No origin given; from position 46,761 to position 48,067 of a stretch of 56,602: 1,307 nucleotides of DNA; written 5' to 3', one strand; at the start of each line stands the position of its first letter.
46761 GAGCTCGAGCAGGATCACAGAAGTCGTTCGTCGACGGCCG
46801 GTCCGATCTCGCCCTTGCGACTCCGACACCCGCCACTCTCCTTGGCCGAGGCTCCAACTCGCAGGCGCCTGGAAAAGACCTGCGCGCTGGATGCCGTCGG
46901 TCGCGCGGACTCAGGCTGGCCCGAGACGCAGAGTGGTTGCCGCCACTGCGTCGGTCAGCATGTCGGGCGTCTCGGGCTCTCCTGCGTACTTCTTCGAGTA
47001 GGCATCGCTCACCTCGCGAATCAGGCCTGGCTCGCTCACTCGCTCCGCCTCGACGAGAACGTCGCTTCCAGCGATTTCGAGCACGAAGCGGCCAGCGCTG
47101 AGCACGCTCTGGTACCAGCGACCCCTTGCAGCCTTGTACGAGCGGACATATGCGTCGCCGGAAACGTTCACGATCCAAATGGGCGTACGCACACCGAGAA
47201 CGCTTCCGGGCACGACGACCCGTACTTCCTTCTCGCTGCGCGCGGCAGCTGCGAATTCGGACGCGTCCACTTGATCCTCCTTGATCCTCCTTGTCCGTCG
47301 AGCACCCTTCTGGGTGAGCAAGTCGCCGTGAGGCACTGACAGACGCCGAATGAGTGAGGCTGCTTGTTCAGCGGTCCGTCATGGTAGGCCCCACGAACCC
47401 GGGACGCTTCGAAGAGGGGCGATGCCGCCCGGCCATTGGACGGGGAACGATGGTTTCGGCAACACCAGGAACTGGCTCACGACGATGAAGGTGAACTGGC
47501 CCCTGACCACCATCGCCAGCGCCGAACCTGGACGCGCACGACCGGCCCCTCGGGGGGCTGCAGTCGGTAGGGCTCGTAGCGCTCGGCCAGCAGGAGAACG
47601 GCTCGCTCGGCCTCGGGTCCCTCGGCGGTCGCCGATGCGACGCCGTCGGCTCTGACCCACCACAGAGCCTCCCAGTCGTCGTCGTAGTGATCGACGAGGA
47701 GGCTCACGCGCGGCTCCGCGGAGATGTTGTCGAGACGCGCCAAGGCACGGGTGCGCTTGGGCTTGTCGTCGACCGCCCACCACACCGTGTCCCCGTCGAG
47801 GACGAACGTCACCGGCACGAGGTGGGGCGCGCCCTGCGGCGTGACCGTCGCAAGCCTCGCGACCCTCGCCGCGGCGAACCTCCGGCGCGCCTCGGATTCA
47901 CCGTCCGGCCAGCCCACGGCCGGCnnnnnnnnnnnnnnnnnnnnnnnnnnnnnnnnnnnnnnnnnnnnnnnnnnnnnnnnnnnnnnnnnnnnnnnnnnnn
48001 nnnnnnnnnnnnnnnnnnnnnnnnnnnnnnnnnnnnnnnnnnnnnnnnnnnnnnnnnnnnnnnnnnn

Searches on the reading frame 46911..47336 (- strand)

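Call 10: search_protein_families(library=pfam, proteins=[window:46911-47336:-], max_evalue=0.00001)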
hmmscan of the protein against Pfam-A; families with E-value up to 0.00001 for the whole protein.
window:46911-47336:- (141 aa): 1 family
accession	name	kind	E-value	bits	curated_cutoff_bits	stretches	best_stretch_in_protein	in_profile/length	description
PF10012.15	DUF2255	-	9.2e-19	68.3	29.8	1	43-138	18-115/115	Uncharacterized protein conserved in bacteria (DUF2255)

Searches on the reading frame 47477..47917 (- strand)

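Call 10: search_protein_families(library=pfam, proteins=[window:47477-47917:-], max_evalue=0.00001)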
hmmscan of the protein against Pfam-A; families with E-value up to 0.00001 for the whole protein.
window:47477-47917:- (146 aa): 2 families
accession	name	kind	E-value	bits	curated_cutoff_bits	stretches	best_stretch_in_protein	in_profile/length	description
PF01243.27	PNPOx_N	-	1.1e-16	61.7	28.1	1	9-137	4-119/120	Pyridoxamine 5'-phosphate oxidase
PF12900.13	Pyridox_ox_2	-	8e-11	42.5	27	1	8-123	3-116/140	Pyridoxamine 5'-phosphate oxidase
